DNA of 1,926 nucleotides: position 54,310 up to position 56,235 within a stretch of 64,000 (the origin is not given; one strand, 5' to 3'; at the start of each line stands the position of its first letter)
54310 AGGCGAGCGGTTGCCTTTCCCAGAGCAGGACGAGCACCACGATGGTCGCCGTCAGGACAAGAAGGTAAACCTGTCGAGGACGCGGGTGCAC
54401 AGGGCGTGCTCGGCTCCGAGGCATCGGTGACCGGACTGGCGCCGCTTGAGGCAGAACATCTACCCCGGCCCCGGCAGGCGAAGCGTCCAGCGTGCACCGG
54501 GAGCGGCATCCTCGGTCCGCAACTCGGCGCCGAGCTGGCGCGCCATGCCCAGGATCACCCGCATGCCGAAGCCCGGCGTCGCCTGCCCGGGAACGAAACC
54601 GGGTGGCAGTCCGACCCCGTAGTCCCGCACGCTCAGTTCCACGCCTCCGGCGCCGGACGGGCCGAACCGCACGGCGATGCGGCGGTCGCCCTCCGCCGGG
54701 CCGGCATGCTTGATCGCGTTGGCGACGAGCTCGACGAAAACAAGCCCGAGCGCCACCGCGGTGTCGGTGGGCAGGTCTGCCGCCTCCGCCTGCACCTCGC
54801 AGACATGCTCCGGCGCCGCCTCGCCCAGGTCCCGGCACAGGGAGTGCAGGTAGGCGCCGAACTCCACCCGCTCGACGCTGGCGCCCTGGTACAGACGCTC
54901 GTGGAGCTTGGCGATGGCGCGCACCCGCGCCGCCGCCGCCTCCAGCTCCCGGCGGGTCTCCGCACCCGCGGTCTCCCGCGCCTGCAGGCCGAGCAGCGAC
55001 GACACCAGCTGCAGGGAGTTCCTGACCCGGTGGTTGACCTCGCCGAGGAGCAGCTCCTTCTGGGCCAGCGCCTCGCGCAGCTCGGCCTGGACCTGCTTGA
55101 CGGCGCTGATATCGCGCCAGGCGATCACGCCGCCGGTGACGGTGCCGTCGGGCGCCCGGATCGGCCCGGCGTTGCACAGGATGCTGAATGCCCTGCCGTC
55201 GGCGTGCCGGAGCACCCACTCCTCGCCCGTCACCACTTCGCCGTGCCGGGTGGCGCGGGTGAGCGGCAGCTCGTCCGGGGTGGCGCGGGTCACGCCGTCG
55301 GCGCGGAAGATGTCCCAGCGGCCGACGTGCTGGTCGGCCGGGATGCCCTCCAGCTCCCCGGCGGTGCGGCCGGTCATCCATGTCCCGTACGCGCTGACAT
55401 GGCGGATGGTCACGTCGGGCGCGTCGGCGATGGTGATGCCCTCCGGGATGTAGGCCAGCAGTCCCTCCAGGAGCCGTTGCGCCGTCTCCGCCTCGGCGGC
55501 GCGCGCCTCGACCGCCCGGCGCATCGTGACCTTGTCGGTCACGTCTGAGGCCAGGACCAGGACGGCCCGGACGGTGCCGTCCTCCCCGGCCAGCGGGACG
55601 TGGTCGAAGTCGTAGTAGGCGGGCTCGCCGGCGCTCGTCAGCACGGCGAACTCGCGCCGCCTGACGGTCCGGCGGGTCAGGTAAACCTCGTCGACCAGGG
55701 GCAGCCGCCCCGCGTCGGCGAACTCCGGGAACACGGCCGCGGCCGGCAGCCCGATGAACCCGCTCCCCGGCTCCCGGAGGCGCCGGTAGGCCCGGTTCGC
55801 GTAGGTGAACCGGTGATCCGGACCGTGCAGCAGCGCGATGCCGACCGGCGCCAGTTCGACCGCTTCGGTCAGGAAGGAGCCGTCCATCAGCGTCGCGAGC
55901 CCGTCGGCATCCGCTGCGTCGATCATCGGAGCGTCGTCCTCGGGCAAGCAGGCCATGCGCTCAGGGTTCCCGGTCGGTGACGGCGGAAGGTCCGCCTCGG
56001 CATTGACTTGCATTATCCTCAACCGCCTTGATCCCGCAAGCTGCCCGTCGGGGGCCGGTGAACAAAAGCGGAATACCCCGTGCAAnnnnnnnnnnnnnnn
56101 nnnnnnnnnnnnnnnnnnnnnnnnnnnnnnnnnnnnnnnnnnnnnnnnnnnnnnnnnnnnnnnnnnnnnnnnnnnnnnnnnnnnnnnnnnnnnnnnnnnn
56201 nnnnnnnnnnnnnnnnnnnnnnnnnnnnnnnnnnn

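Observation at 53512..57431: About 103-bp inverted repeats (95% identical) bracketing a 3.7-kb segment that carries a PAS-HWE kinase and a LOV-histidine kinase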

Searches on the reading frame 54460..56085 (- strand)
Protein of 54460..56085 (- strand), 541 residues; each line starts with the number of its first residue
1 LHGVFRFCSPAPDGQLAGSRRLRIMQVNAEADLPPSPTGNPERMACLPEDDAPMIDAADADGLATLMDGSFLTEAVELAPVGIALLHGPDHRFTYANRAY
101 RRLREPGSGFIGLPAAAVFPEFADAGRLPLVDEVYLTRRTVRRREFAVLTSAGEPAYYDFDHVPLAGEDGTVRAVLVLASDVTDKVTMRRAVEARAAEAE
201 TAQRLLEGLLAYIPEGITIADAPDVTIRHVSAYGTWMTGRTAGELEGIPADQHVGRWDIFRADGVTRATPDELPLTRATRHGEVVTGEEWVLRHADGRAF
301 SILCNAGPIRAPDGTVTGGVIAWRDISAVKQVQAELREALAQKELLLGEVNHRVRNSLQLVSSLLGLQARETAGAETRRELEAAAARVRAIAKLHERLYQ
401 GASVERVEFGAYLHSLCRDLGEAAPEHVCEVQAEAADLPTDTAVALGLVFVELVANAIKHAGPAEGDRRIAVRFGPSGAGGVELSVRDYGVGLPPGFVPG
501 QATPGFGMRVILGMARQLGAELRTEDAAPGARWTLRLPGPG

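Call 11: search_protein_families(library=pfam, proteins=[window:54460-56085:-], max_evalue=0.01)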
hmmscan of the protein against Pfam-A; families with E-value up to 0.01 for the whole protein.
window:54460-56085:- (541 aa): 8 families
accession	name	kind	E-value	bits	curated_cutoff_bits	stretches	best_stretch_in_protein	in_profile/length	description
PF07568.18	HisKA_2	-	3.7e-23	81.9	22.3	1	349-422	1-74/76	Histidine kinase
PF08448.16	PAS_4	-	7.1e-18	65.3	23.1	2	77-185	2-108/110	PAS fold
PF13426.13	PAS_9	-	3.1e-10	40.7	27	1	214-327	1-102/103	PAS domain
PF02518.31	HATPase_c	-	2.6e-08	34.7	26.4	1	444-538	4-108/111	Histidine kinase-, DNA gyrase B-, and HSP90-like ATPase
PF13581.12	HATPase_c_2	-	8.5e-07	29.5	27.4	1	430-518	16-112/127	Histidine kinase-like ATPase domain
PF07536.20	HWE_HK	-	2.3e-06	28.7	22.8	1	349-402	1-52/83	HWE histidine kinase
PF00989.32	PAS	-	5.3e-05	23.6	22.6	0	277-326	64-113/113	PAS fold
PF13188.13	PAS_8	-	0.0004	20.6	21.8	0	72-103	3-33/65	PAS domain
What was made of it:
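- Checked: Gene 54460-56013(-) has PAS_4, PAS_9, HisKA_2/HWE_HK and HATPase_c (call 11).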

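Call 39: find_homologous_proteins(query=window:54460-56013:-, max_evalue=1e-60)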
Query window:54460-56013:- (517 aa): 14 proteins with E <= 1e-60 among 8000 candidates.
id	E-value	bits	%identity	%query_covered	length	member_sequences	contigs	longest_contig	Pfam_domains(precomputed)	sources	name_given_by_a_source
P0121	0.0e+0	1052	97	96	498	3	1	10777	PF13426.14,PF13188.14,PF13581.13,PF08448.17,PF02518.32,PF00989.32,PF07536.21,PF07568.19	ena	-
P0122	9.8e-275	930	83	100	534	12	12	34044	PF13426.14,PF13188.14,PF13581.13,PF08448.17,PF02518.32,PF00989.32,PF07536.21,PF07568.19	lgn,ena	-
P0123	3.1e-249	846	79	95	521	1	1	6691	PF13426.14,PF13188.14,PF13581.13,PF08448.17,PF02518.32,PF00989.32,PF07536.21,PF07568.19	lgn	-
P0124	3.4e-114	401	46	91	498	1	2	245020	PF13426.14,PF13188.14,PF13581.13,PF08448.17,PF02518.32,PF00989.32,PF07536.21,PF07568.19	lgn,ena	-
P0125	7.2e-104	367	45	88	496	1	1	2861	PF13426.14,PF13188.14,PF13581.13,PF08448.17,PF02518.32,PF00989.32,PF07536.21,PF07568.19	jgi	-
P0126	2.2e-103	365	44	89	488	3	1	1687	PF13426.14,PF13581.13,PF08448.17,PF02518.32,PF00989.32,PF07568.19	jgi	jgi:PAS domain S-box-containing protein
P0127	4.0e-88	315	43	92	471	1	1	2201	PF13426.14,PF13188.14,PF13581.13,PF08448.17,PF02518.32,PF07536.21,PF07568.19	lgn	-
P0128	5.5e-78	281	39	91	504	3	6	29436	PF13426.14,PF13188.14,PF13581.13,PF08448.17,PF02518.32,PF00989.32,PF07568.19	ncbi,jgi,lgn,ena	jgi:PAS domain S-box-containing protein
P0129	9.9e-77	277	44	38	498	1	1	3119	PF08447.19,PF13426.14,PF13188.14,PF08448.17,PF00989.32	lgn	-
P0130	8.4e-75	271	50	29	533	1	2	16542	PF13426.14,PF13581.13,PF08448.17,PF02518.32,PF00989.32,PF07536.21,PF07568.19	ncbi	-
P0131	4.5e-74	268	51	37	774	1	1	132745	PF13426.14,PF13188.14,PF08448.17,PF02518.32,PF00989.32,PF25487.2,PF07568.19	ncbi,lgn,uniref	ncbi:histidine kinase dimerization/phosphoacceptor domain -containing protein [Tumidithrix helvetica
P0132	1.1e-73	267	42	37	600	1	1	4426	PF08447.19,PF13426.14,PF13581.13,PF08448.17,PF02518.32,PF00989.32,PF07568.19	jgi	jgi:two-component sensor histidine kinase/PAS domain-containing protein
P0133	1.3e-69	254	38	56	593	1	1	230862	PF08447.19,PF13426.14,PF13581.13,PF08448.17,PF02518.32,PF00989.32,PF07568.19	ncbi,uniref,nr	ncbi:histidine kinase dimerization/phosphoacceptor domain -containing protein [Arenibaculum pallidil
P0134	1.5e-68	250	60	41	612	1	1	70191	PF08447.19,PF13581.13,PF08448.17,PF02518.32,PF07568.19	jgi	jgi:PAS domain S-box-containing protein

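Call 40: find_encoding_contigs(protein=P0121, flank=10000, max_places=4)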
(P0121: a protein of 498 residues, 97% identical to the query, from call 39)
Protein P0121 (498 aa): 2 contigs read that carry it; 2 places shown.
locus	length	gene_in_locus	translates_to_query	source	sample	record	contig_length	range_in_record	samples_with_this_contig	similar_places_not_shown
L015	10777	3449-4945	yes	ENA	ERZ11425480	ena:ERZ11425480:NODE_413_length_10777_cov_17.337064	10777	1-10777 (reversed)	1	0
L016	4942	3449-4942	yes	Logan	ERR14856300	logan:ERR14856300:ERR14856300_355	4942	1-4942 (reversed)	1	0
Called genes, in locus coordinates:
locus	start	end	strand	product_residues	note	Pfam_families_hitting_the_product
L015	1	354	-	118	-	?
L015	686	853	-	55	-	-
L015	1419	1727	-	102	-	-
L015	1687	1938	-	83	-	PF00216:Bac_DNA_binding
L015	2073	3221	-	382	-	PF00989:PAS, PF13188:PAS_8 (faint), PF13426:PAS_9, PF08447:PAS_3 (weak), PF08448:PAS_4 (weak), PF07568:HisKA_2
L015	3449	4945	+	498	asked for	PF00989:PAS (faint), PF13188:PAS_8 (faint), PF08448:PAS_4, PF13426:PAS_9 (weak), PF07536:HWE_HK (weak), PF07568:HisKA_2, PF13581:HATPase_c_2 (weak), PF02518:HATPase_c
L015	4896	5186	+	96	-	-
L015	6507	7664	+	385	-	PF01548:DEDD_Tnp_IS110, PF02371:Transposase_20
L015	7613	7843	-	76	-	-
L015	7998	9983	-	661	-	PF00239:Resolvase, PF07508:Recombinase, PF13408:Zn_ribbon_recom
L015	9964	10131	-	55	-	-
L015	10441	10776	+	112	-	?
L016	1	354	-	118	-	?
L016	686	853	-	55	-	-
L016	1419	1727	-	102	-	-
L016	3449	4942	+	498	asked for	PF00989:PAS (faint), PF13188:PAS_8 (faint), PF08448:PAS_4, PF13426:PAS_9 (weak), PF07536:HWE_HK (weak), PF07568:HisKA_2, PF13581:HATPase_c_2 (weak), PF02518:HATPase_c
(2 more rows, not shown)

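Call 41: find_encoding_contigs(protein=P0122, flank=10000, max_places=6)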
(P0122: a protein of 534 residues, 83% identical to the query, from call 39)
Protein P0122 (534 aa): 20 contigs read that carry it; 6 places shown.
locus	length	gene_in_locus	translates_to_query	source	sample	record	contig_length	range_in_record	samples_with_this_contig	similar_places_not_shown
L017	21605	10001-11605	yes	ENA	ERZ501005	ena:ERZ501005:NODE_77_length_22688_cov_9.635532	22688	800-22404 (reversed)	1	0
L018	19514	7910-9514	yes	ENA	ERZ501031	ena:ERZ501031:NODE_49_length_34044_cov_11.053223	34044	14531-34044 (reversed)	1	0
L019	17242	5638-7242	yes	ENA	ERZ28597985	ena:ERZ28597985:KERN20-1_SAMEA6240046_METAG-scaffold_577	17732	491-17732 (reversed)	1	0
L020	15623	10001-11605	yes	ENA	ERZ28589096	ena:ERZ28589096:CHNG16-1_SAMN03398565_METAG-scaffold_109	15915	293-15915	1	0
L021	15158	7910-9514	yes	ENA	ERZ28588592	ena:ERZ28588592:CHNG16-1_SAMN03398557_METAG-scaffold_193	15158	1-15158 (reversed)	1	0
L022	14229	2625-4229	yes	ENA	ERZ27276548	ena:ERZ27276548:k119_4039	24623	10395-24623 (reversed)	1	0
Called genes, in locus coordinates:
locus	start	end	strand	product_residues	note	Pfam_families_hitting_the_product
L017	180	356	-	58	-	-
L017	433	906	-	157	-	PF05443:ROS_MUCR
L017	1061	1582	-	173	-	PF01590:GAF, PF13185:GAF_2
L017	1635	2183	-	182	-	PF07310:PAS_5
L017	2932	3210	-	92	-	PF00216:Bac_DNA_binding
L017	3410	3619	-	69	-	-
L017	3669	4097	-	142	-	PF07310:PAS_5 (weak)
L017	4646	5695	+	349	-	PF03150:CCP_MauG, PF00034:Cytochrom_C (weak)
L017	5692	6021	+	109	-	PF13473:Cupredoxin_1 (weak), PF00127:Copper-bind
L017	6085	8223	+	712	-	PF00015:MCPsignal, PF07238:PilZ (weak)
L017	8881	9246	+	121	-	PF01610:DDE_Tnp_ISL3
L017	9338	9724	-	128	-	PF00072:Response_reg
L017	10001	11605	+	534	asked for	PF00989:PAS (faint), PF13188:PAS_8 (faint), PF08448:PAS_4, PF13426:PAS_9 (weak), PF07536:HWE_HK (weak), PF07568:HisKA_2, PF13581:HATPase_c_2 (weak), PF02518:HATPase_c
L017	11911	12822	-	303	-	PF09557:DUF2382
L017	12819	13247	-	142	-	PF09557:DUF2382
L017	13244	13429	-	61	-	-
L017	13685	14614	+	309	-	-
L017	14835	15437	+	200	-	PF05974:DUF892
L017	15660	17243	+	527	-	PF00999:Na_H_Exchanger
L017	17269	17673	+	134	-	-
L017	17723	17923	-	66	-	PF14354:Lar_restr_allev (weak)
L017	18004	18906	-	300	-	PF00781:DAGK_cat, PF19279:YegS_C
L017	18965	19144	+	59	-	-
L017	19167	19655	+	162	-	-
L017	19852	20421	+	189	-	-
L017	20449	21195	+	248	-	-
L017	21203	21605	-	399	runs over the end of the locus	?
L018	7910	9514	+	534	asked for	PF00989:PAS (faint), PF13188:PAS_8 (faint), PF08448:PAS_4, PF13426:PAS_9 (weak), PF07536:HWE_HK (weak), PF07568:HisKA_2, PF13581:HATPase_c_2 (weak), PF02518:HATPase_c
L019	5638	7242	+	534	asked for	PF00989:PAS (faint), PF13188:PAS_8 (faint), PF08448:PAS_4, PF13426:PAS_9 (weak), PF07536:HWE_HK (weak), PF07568:HisKA_2, PF13581:HATPase_c_2 (weak), PF02518:HATPase_c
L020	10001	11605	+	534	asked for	PF00989:PAS (faint), PF13188:PAS_8 (faint), PF08448:PAS_4, PF13426:PAS_9 (weak), PF07536:HWE_HK (weak), PF07568:HisKA_2, PF13581:HATPase_c_2 (weak), PF02518:HATPase_c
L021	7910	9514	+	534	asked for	PF00989:PAS (faint), PF13188:PAS_8 (faint), PF08448:PAS_4, PF13426:PAS_9 (weak), PF07536:HWE_HK (weak), PF07568:HisKA_2, PF13581:HATPase_c_2 (weak), PF02518:HATPase_c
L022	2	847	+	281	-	?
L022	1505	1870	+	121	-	PF01610:DDE_Tnp_ISL3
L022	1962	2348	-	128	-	PF00072:Response_reg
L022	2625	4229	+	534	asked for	PF00989:PAS (faint), PF13188:PAS_8 (faint), PF08448:PAS_4, PF13426:PAS_9 (weak), PF07536:HWE_HK (weak), PF07568:HisKA_2, PF13581:HATPase_c_2 (weak), PF02518:HATPase_c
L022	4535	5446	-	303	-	PF09557:DUF2382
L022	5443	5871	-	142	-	PF09557:DUF2382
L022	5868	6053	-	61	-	-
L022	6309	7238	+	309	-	-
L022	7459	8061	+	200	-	PF05974:DUF892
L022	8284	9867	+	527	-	PF00999:Na_H_Exchanger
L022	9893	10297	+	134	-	-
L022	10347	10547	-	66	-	PF14354:Lar_restr_allev (weak)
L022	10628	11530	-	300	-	PF00781:DAGK_cat, PF19279:YegS_C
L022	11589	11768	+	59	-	-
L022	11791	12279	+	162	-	-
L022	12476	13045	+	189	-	-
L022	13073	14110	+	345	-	-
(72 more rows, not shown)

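Call 42: find_encoding_contigs(protein=P0123, flank=10000, max_places=3)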
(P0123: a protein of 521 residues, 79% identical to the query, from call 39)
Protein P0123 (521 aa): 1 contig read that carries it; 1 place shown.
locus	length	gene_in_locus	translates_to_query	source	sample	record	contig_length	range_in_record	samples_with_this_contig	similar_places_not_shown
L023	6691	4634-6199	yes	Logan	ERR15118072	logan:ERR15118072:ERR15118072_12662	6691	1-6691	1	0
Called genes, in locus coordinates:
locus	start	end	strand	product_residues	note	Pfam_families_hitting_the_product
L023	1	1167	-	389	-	?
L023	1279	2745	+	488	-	PF20042:DUF6444, PF13005:zf-IS66, PF03050:DDE_Tnp_IS66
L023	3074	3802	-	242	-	PF13358:DDE_3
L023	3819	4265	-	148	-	PF13384:HTH_23, PF13518:HTH_28 (weak), PF13551:HTH_29, PF13565:HTH_32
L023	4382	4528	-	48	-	-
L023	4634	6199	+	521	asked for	PF00989:PAS (faint), PF13188:PAS_8 (faint), PF08448:PAS_4, PF13426:PAS_9 (weak), PF07536:HWE_HK (weak), PF07568:HisKA_2, PF13581:HATPase_c_2 (weak), PF02518:HATPase_c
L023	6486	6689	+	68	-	?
